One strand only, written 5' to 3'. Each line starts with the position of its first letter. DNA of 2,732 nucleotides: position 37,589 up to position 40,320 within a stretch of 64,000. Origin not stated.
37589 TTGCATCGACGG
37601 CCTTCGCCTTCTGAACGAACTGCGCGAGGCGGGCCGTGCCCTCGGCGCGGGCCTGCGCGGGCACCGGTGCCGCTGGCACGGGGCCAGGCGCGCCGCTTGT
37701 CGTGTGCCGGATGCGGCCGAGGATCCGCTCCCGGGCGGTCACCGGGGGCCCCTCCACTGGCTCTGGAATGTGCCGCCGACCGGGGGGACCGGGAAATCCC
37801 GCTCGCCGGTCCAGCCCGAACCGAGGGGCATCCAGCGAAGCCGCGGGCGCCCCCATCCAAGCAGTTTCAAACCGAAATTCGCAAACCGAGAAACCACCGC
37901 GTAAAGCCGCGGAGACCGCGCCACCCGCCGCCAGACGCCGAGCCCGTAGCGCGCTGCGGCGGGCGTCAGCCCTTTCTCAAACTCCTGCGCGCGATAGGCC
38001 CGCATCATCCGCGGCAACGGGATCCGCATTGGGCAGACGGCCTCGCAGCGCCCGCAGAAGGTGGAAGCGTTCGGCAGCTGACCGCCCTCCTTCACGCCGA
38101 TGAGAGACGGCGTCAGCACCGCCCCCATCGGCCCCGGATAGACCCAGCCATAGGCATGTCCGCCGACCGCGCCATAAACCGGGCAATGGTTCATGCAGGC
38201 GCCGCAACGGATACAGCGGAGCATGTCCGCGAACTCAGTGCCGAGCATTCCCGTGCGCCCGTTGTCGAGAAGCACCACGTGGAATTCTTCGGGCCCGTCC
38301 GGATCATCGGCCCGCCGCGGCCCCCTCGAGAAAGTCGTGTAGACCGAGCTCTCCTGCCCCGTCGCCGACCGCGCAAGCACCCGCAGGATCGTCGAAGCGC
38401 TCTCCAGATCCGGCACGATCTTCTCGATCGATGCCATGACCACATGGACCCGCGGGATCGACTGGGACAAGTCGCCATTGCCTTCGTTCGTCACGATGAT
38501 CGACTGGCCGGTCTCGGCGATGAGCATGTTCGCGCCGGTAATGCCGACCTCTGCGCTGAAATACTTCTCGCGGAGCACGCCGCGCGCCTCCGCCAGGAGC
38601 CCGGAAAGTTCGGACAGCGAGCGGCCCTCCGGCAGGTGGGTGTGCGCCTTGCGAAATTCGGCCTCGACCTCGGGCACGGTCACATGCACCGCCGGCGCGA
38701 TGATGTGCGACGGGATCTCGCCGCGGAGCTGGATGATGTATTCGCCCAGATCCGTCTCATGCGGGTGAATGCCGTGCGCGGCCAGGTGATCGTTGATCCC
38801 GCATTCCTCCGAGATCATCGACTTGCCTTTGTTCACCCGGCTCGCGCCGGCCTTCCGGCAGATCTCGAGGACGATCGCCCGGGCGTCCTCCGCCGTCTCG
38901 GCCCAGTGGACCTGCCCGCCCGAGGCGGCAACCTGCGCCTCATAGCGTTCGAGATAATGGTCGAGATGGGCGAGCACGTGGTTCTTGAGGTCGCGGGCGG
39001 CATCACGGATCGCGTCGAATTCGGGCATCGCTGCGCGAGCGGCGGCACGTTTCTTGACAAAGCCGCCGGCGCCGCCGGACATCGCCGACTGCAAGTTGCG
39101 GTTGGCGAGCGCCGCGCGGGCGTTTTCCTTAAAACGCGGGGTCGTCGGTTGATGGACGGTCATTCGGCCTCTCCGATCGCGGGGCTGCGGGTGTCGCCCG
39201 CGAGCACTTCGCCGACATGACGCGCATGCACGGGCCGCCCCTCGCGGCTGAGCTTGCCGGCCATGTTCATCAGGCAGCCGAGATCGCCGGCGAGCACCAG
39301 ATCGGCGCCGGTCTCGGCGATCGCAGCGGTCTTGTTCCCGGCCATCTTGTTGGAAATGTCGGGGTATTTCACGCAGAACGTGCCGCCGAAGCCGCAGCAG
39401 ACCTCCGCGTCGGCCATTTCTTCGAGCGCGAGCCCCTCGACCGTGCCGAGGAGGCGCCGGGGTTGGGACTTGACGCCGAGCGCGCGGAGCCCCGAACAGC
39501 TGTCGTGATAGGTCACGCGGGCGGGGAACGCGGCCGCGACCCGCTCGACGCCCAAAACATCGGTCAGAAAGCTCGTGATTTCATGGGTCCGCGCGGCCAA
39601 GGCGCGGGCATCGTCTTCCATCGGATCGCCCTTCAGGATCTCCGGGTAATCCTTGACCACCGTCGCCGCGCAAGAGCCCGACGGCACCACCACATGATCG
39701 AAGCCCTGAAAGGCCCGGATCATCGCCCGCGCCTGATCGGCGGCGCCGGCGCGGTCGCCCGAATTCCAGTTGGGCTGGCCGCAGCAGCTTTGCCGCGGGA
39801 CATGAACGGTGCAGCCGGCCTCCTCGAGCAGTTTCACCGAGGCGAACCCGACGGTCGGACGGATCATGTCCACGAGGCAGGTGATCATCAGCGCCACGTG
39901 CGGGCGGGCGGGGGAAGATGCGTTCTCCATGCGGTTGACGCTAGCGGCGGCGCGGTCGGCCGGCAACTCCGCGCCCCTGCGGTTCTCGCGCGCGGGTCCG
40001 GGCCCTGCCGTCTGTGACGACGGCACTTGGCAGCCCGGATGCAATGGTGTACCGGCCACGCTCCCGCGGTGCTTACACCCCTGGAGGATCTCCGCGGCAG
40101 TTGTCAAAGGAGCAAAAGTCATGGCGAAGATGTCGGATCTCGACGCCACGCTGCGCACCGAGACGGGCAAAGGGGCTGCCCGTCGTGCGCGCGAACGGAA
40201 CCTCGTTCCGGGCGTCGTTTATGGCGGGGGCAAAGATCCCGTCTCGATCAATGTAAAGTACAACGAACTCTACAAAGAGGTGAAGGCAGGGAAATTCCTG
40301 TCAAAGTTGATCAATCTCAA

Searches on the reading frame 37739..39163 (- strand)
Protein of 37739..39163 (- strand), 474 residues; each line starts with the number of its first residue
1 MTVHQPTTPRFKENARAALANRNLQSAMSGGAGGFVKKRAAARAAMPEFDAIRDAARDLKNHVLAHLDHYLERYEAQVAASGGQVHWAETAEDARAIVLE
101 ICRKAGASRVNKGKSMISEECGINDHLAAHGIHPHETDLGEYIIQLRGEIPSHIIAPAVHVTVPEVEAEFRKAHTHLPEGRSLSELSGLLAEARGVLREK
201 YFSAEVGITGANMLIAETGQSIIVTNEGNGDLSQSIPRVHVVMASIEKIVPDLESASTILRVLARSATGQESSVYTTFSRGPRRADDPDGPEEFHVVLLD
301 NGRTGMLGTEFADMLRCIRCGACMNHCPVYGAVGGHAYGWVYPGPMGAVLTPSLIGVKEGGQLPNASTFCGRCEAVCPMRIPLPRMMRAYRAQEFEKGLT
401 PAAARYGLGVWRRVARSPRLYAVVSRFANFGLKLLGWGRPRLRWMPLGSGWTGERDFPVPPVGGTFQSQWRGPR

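Call 24: search_protein_families(library=ncbifam, proteins=[window:37739-39163:-])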
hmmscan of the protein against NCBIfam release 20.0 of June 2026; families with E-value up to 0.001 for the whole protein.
window:37739-39163:- (474 aa): 9 families
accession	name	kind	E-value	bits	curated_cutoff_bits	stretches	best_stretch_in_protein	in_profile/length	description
TIGR00273.1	TIGR00273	equivalog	1.4e-124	416.3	444.8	1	24-457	6-431/432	LutB/LldF family L-lactate oxidation iron-sulfur protein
NF045670.1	quin_L_LdhH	equivalog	8.3e-115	384.6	800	1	11-458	2-444/706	L-lactate dehydrogenase (quinone) large subunit LdhH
NF008369.0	PRK11168.1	equivalog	5.6e-06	25.5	278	1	315-397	11-90/401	anaerobic glycerol-3-phosphate dehydrogenase subunit C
TIGR01971.1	NuoI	subfamily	4.4e-05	23.1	113.05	0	313-338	79-104/121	NADH-quinone oxidoreductase, chain I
NF058577.1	FdxA_fam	equivalog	0.00014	22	65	0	317-329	9-21/52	4Fe-4S ferredoxin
NF040864.1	HgcB_ferredoxin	equivalog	0.00015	21.5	99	0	310-329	39-58/93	mercury methylation ferredoxin HgcB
TIGR01945.1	rnfC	subfamily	0.0003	19.5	245.95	0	313-329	361-377/435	RnfABCDGE type electron transport complex subunit C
NF045663.1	diclust_near_Sec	equivalog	0.00035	18.8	530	1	315-404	304-392/759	pyridine nucleotide-disulfide oxidoreductase/dicluster-binding protein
NF004538.0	PRK05888.1-4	equivalog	0.00052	19.7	135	0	313-338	98-123/162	NADH-quinone oxidoreductase subunit NuoI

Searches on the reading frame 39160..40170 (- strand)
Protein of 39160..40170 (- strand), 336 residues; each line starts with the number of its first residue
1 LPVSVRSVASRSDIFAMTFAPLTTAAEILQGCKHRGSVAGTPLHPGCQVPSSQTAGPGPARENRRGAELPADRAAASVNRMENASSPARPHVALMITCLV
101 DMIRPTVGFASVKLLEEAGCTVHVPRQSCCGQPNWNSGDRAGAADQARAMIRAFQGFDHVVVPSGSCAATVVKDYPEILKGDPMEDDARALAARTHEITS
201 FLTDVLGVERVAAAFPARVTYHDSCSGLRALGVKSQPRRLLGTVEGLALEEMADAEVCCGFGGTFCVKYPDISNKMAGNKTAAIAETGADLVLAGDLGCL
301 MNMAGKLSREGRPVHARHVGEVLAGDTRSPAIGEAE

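Call 24: search_protein_families(library=ncbifam, proteins=[window:39160-40170:-])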
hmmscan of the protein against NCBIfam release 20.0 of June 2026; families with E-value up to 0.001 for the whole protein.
window:39160-40170:- (336 aa): 9 families
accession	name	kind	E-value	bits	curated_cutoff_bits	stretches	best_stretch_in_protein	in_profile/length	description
NF045670.1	quin_L_LdhH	equivalog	6.9e-56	189.9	800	1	78-324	455-706/706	L-lactate dehydrogenase (quinone) large subunit LdhH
NF004898.0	PRK06259.1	equivalog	2.4e-31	108.9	385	1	83-305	255-465/488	fumarate reductase (CoM/CoB) subunit TfrB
NF008434.0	PRK11274.1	equivalog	1.4e-26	93.4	333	1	85-306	164-391/409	glycolate oxidase subunit GlcF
NF008369.0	PRK11168.1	equivalog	3.6e-26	92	278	1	84-304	161-381/401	anaerobic glycerol-3-phosphate dehydrogenase subunit C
TIGR03379.1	glycerol3P_GlpC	equivalog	2e-12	46.6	279.9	1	90-299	162-373/397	anaerobic glycerol-3-phosphate dehydrogenase subunit GlpC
NF045711.1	sulf_resp_HmcF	equivalog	1.2e-06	27.7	750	1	217-299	335-421/457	sulfate respiration complex iron-sulfur protein HmcF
NF045663.1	diclust_near_Sec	equivalog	7.9e-06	24.2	530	1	128-283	458-602/759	pyridine nucleotide-disulfide oxidoreductase/dicluster-binding protein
NF045796.1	DsrK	equivalog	4.6e-05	22.2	400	1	190-268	294-377/453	sulfate reduction electron transfer complex DsrMKJOP subunit DsrK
NF045724.1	ferredox_TmcB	equivalog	0.0006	18.5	735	1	209-300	305-401/430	electron transfer complex ferredoxin TmcB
